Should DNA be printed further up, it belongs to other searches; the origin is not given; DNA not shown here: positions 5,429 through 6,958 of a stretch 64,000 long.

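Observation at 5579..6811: ASKHA nucleoside phosphatase with hydrophobic leader and a GGGSxQ motif: possible secreted NTPDase (ecto-apyrase-like) rather than cytoplasmic Ppx/GppA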

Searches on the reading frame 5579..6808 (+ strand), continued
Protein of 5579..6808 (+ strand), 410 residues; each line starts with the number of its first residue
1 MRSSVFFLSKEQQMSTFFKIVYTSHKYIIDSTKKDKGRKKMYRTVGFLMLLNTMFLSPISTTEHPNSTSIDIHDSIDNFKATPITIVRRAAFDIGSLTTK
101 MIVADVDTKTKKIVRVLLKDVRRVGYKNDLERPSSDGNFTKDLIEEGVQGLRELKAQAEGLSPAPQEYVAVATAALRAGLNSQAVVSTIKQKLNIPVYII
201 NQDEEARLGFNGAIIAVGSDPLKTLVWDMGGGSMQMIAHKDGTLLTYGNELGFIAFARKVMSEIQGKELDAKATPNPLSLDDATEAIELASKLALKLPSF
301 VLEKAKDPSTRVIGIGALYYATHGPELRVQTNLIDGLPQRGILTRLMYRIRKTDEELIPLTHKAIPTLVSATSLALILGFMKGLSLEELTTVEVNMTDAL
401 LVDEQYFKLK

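Call 13: find_related_loci(query=A1, collection=genome_contigs, flank=6000)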
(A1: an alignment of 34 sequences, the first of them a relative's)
Query A1 (370 aa) in genome_contigs; peptide patterns used: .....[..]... (x = any residue, [..] = any of these).
209 stretches matched a pattern; 203 encode a relative of the query (tblastn E <= 1e-3); the best 80 are kept; 80 distinct loci.
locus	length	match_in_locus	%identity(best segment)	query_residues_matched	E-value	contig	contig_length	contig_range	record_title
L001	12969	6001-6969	53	44-368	2e-106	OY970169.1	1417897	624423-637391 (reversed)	MAG: uncultured bacterium isolate MFD02248.bin.2.92 genome assembly, chromosome: 1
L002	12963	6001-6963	49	46-367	4e-98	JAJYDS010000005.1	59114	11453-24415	MAG: bacterium isolate DBS1-1.bin112 NODE_720_length_59114_cov_2.937190, whole genome shotgun sequence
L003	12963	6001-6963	52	41-368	2e-105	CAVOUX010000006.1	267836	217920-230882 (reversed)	MAG: uncultured bacterium isolate MFD10064.bin.2.104 genome assembly, contig: contig_16108, whole genome shotgun sequenc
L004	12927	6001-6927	36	49-368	2e-52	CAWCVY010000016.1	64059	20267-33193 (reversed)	MAG: uncultured Chlamydiae bacterium isolate MFD01633.bin.3.44 genome assembly, contig: contig_115082, whole genome shot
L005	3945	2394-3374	34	32-367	5e-50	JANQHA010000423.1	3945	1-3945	MAG: Oligoflexales bacterium isolate PL23b_bin.73 k99_3263300, whole genome shotgun sequence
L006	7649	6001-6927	34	49-368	5e-49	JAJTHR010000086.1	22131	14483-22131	MAG: Parachlamydia sp. isolate CoA8_M59.1 k141_969477_flag_1_multi_41.7441_len_22131, whole genome shotgun sequence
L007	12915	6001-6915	36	49-362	8e-49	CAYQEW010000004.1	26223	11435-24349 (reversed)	MAG TPA_asm: uncultured Bacteriovoracaceae bacterium isolate SRP199154_co2_31 genome assembly, contig: NODE_1084_length_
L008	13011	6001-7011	32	8-367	5e-48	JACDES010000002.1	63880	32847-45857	MAG: Parachlamydiaceae bacterium isolate MGR_bin366 SD2903_NODE_23_length_63880_cov_3.166016, whole genome shotgun seque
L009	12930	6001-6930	34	49-368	5e-48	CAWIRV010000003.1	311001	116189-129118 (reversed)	MAG: uncultured Parachlamydiaceae bacterium isolate MFD09206.bin.1.237 genome assembly, contig: contig_2370, whole genom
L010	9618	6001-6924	34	49-367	4e-48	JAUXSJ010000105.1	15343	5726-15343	MAG: Parachlamydiaceae bacterium isolate C12_metabat.bin.6 C12_k141_303841, whole genome shotgun sequence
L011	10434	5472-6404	32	49-370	1e-47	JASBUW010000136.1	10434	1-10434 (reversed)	MAG: Parachlamydiaceae bacterium isolate BWSM_84 k141_140797, whole genome shotgun sequence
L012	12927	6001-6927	35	45-363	3e-47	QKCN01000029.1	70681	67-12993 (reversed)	MAG: Bacteriovoracaceae bacterium isolate SZUA-425 scaffold_530, whole genome shotgun sequence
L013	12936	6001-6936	35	45-368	3e-47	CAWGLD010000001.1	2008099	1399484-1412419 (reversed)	MAG: uncultured delta proteobacterium isolate MFD09779.bin.1.292 genome assembly, contig: contig_11801, whole genome sho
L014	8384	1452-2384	34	49-368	1e-46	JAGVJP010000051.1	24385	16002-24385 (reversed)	MAG: Parachlamydiales bacterium isolate SW_11 c_000000029003, whole genome shotgun sequence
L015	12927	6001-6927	34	49-368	1e-45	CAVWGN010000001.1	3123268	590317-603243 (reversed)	MAG: uncultured Chlamydiae bacterium isolate MFD04580.bin.1.87 genome assembly, contig: contig_17084, whole genome shotg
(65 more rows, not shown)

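Call 16: search_solved_structures(query=A2, max_evalue=10, show_alignments=1)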
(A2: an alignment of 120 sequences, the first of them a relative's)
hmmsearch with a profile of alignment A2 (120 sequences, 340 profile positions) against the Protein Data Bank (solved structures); distinct sequences matched with E-value up to 10: 26.
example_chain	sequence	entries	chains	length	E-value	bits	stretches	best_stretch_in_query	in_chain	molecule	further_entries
1t6d_A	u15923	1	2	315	1.9e-23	86.6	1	25-173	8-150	exopolyphosphatase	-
1t6c_A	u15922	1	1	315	2.3e-23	86.3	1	25-173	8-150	exopolyphosphatase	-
2j4r_A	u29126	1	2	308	3.9e-23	85.5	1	29-173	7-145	EXOPOLYPHOSPHATASE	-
8jgw_A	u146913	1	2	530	1.1e-22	84.1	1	31-199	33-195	Exopolyphosphatase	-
2flo_A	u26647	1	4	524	2.2e-22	83.1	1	31-198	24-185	Exopolyphosphatase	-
1u6z_A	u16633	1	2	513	2.2e-22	83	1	32-198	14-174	Exopolyphosphatase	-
8jgx_A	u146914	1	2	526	7.5e-21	78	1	28-199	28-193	Exopolyphosphatase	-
6pbz_A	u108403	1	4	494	2.1e-19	73.3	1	29-183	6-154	Guanosine-5'-triphosphate,3'-diphosphate pyrophosphatase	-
7epq_A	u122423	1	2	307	6.6e-19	71.6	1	29-181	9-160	Putative exopolyphosphatase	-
6pc0_A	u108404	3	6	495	8.8e-19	71.2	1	25-180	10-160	Guanosine pentaphosphate phosphohydrolase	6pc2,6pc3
6pc1_A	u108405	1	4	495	1.2e-18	70.8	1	25-179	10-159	Guanosine pentaphosphate phosphohydrolase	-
3cer_A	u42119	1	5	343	7.2e-17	64.9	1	20-177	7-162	Possible exopolyphosphatase-like protein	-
3mdq_A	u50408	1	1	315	8.5e-17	64.7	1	78-181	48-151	Exopolyphosphatase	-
8gty_A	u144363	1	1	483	7.1e-12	48.5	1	34-180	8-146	Ppx/GppA phosphatase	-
8jgu_A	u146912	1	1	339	1.6e-11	47.4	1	32-187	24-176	Exopolyphosphatase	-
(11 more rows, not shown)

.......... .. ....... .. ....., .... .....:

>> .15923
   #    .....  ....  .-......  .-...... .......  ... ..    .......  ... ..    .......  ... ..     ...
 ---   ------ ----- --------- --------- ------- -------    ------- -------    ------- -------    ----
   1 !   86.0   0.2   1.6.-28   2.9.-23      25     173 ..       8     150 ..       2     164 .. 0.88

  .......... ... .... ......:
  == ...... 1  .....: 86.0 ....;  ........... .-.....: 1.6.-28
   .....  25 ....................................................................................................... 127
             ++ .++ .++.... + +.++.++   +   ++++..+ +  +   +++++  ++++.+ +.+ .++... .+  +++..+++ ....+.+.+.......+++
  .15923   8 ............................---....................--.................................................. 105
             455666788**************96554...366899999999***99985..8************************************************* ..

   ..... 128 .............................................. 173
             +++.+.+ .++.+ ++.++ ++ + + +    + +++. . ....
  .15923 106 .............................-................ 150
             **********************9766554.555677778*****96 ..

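Call 24: predict_structure(alignment_id=A2)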
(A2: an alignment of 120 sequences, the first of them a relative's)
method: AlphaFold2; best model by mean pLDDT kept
length: 370 residues; sequences in the alignment: 120
mean_pLDDT: 89.4   pTM: 0.83
mean pLDDT of the five models: 89.4, 89.3, 89.1, 88.2, 88.2
residues with pLDDT >= 90: 301; 70-90: 16; 50-70: 29; < 50: 24
segments of 3 or more residues with pLDDT < 50: 1-4, 12-14
pLDDT, mean of each block of 10 residues (from residue 1): 46 51 48 51 84 95 96 95 94 97 98 98 98 96 98 98 95 95 96 94 95 97 97 96 99 98 98 95 72 77 96 97 93 98 98 94 85
secondary structure, 60 per line:
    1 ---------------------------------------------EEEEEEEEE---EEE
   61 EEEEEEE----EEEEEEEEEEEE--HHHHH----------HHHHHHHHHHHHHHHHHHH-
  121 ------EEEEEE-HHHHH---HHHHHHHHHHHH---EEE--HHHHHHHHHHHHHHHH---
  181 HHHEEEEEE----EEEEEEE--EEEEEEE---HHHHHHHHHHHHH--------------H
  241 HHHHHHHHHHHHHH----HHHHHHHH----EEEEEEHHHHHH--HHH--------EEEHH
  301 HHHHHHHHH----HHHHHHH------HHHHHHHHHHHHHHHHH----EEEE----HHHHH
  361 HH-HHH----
elements in order: E46-54 E58-67 E72-83 H86-90 H101-119 E127-132 H134-138 H142-153 E157-159 H162-177 E184-189 E194-200 E203-209 H213-225 H240-254 H259-266 E271-276 H277-282 E296-298 H299-309 H314-320 H327-343 E348-351 H356-362

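Call 28: fold_search(model_id=the predicted structure, library=pdb)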
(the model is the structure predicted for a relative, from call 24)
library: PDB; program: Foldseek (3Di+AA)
matches with E <= 10: 1527; with E <= 0.001: 707
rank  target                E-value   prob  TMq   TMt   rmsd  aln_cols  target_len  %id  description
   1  1t6c                  2.0e-22  1.00  0.67  0.80   3.7       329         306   19  Structural characterization of the Ppx/GppA protein family: crystal structure of the Aquifex aeolicus family member (released 2004-08-03)
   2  1t6d_A                4.8e-22  1.00  0.67  0.80   3.9       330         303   19  MIRAS phasing of the Aquifex aeolicus Ppx/GppA phosphatase: crystal structure of the type II variant (released 2004-08-03)
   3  1t6d_B                1.4e-21  1.00  0.67  0.81   3.9       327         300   19  MIRAS phasing of the Aquifex aeolicus Ppx/GppA phosphatase: crystal structure of the type II variant (released 2004-08-03)
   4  2j4r_A                4.6e-21  1.00  0.68  0.83   3.6       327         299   19  Structural Study of the Aquifex aeolicus PPX-GPPA enzyme (released 2007-10-16)
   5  8jgw_A                2.3e-19  1.00  0.58  0.45   5.7       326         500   20  Crystal structure of Klebsiella pneumoniae exopolyphosphatase (released 2024-05-15)
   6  3cer_C                2.6e-19  1.00  0.62  0.68   4.9       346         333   18  Crystal structure of the exopolyphosphatase-like protein Q8G5J2. Northeast Structural Genomics Consortium target BlR13 (released 2008-04-01)
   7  3cer_D                4.1e-19  1.00  0.61  0.68   5.0       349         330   18  Crystal structure of the exopolyphosphatase-like protein Q8G5J2. Northeast Structural Genomics Consortium target BlR13 (released 2008-04-01)
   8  3mdq                  7.7e-19  1.00  0.61  0.70   4.8       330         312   18  Crystal structure of an Exopolyphosphatase (CHU_0316) from Cytophaga hutchinsonii ATCC 33406 at 1.50 A resolution (released 2010-05-12)
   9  1u6z_A                9.2e-19  1.00  0.61  0.47   4.8       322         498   20  Structure of an E. coli Exopolyphosphatase: Insight into the processive hydrolysis of polyphosphate and its regulation (released 2005-12-06)
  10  1u6z_B                1.0e-18  1.00  0.60  0.46   5.3       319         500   20  Structure of an E. coli Exopolyphosphatase: Insight into the processive hydrolysis of polyphosphate and its regulation (released 2005-12-06)
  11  8jgx_B                1.3e-18  1.00  0.62  0.48   5.0       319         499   18  Crystal structure of Acinetobacter baumannii exopolyphosphatase (released 2024-05-15)
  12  3cer_A                1.4e-18  1.00  0.60  0.67   5.0       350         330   17  Crystal structure of the exopolyphosphatase-like protein Q8G5J2. Northeast Structural Genomics Consortium target BlR13 (released 2008-04-01)
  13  6pbz_B                2.6e-18  1.00  0.63  0.49   4.0       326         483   19  Crystal structure of Escherichia coli GppA (released 2019-11-20)
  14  6pbz_A                3.3e-18  1.00  0.61  0.48   4.4       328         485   20  Crystal structure of Escherichia coli GppA (released 2019-11-20)
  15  2flo_B                4.4e-18  1.00  0.61  0.47   5.0       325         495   21  Crystal structure of exopolyphosphatase (PPX) from E. coli O157:H7 (released 2006-06-06)
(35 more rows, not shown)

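Call 48: search_protein_families(library=pfam, alignment_id=A1, max_evalue=10)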
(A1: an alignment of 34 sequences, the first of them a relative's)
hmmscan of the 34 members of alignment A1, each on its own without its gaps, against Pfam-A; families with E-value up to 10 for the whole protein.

A. member 1, P0001 (370 aa): 1 family
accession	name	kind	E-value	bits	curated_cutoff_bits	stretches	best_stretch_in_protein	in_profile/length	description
PF02541.22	Ppx-GppA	-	2.7e-20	73.4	27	1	93-221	26-152/285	Ppx/GppA phosphatase family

B. families by the number of members that match (of 34 scanned): 40 families (the first 25 are shown)
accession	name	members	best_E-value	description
PF02541.22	Ppx-GppA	34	5.5e-30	Ppx/GppA phosphatase family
PF08841.16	DDR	11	1.1e-07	Diol dehydratase reactivase ATPase-like domain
PF04414.18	tRNA_deacylase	6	0.006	D-aminoacyl-tRNA deacylase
PF06723.19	MreB_Mbl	3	0.0017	MreB/Mbl protein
PF24986.1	PRC_RimM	3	0.02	RimM PRC barrel domain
PF05036.18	SPOR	2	0.03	SPOR domain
PF05396.16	Phage_T7_Capsid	2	0.034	Phage T7 capsid assembly protein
PF09419.16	PGP_phosphatase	2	0.091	Mitochondrial PGP phosphatase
PF21106.3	YtxK_like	1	0.0029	YtxK N-terminal helical domain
PF25772.1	HEAT_RRP12_N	1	0.0068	RRP12-like, N-terminal HEAT repeats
PF25559.1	DUF7931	1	0.0073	Domain of unknown function (DUF7931)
PF22879.1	AIPR_N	1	0.0093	Abortive infection phage resistance protein N-terminal domain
PF03000.19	NPH3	1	0.018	NPH3 family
PF19004.6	DUF5733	1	0.018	Family of unknown function (DUF5733)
PF22937.1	PDXDC1-like_cen2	1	0.02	PDXDC1-like second central domain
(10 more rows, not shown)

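Call 51: list_cluster_members(proteins=[P0005, P0007, P0008, P0009, P0010, P0013, P0044, P0028, P0087])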
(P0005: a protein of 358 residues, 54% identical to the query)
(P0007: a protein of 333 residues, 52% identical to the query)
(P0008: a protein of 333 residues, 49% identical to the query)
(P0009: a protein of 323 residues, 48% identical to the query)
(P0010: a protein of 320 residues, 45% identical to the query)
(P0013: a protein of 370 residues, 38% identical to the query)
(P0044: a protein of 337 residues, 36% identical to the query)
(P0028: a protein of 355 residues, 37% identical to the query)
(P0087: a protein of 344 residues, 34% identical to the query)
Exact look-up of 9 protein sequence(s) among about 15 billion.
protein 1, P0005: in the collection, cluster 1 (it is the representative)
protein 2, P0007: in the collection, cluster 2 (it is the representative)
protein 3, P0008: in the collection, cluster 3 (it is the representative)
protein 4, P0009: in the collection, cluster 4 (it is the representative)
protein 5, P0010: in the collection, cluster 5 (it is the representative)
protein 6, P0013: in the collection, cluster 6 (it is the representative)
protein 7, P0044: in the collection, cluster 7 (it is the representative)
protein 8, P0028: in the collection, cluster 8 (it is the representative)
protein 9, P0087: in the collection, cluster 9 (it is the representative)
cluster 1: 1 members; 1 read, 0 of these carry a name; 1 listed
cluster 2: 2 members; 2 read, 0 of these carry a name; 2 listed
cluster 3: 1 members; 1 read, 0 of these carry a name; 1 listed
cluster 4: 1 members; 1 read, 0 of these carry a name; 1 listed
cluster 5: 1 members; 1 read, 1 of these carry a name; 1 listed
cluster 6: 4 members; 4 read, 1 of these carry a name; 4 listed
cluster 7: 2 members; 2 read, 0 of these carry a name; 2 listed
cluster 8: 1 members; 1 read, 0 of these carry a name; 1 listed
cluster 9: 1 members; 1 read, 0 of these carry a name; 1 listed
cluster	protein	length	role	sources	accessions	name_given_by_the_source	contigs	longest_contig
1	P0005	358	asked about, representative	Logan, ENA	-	-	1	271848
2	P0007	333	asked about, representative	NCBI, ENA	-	-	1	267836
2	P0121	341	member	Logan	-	-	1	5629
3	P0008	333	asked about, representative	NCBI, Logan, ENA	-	-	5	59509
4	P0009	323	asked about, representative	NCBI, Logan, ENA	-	-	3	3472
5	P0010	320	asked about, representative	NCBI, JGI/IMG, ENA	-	exopolyphosphatase/guanosine-5'-triphosphate,3'-diphosphate pyrophosphatase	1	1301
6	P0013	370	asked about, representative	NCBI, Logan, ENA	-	-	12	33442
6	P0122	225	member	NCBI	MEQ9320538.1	MAG: hypothetical protein RIF41_15330, partial [Polyangiaceae bacterium]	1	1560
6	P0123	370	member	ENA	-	-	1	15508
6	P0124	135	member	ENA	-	-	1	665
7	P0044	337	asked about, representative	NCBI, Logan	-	-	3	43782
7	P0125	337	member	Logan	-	-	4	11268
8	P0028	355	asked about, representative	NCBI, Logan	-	-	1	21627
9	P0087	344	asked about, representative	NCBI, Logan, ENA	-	-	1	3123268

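Call 52: find_encoding_contigs(protein=P0001, flank=3000, max_places=3)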
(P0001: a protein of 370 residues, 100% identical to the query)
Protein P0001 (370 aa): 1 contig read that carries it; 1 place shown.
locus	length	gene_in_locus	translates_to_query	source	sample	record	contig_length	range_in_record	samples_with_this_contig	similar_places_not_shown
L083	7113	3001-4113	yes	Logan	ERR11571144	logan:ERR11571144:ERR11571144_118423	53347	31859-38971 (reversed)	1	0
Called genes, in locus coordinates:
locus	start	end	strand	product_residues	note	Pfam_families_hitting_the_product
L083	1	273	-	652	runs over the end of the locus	PF00270:DEAD (weak), PF04851:ResIII, PF17757:UvrB_inter, PF27431:UvrB_3rd, PF00271:Helicase_C, PF12344:UvrB, PF02151:UVR (weak)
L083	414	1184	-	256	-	PF14559:TPR_19 (faint), PF13176:TPR_7 (faint), PF13181:TPR_8 (faint), PF13424:TPR_12 (faint), PF13432:TPR_16 (weak), PF00515:TPR_1 (weak), PF07719:TPR_2 (weak), PF13414:TPR_11 (weak), +3 more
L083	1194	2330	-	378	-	PF13439:Glyco_transf_4, PF13477:Glyco_trans_4_2 (weak), PF13579:Glyco_trans_4_4, PF20706:GT4-conflict, PF00534:Glycos_transf_1, PF13692:Glyco_trans_1_4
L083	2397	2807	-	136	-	-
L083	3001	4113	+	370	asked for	PF02541:Ppx-GppA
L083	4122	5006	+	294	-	PF21686:LigD_Prim-Pol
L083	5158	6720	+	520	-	PF04101:Glyco_tran_28_C (weak)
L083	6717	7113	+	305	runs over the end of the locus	-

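Call 55: search_protein_representatives(alignment_id=A2)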
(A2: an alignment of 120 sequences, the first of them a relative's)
Query: 120 sequences, 340 profile positions. Proteins with E-value up to 0.001 (for the whole library): 21628; up to 1e-10: 11407; up to 1e-30: 992. The best 150 are listed.
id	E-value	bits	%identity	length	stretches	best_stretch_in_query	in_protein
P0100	5.6e-138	476.3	-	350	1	1-340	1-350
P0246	9.6e-126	436.1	-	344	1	5-340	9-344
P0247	7.9e-123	426.5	-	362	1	19-340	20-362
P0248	5.2e-121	420.5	-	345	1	7-340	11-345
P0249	3.7e-119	414.5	-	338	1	11-337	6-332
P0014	4.6e-118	410.9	-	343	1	5-338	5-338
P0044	3.0e-116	404.9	-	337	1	11-339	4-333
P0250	2.7e-115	401.7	-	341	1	2-340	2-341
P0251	3.7e-115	401.3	-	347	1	3-339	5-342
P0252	3.4e-114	398.1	-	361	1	13-339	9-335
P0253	5.9e-114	397.4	-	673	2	8-340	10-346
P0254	9.6e-114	396.7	-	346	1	6-339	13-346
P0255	1.2e-113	396.3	-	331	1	7-335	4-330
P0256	2.6e-112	391.9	-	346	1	4-340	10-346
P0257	2.7e-112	391.9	-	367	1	25-340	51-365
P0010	6.0e-107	374.3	-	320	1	28-340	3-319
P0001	4.1e-103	361.7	-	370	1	22-340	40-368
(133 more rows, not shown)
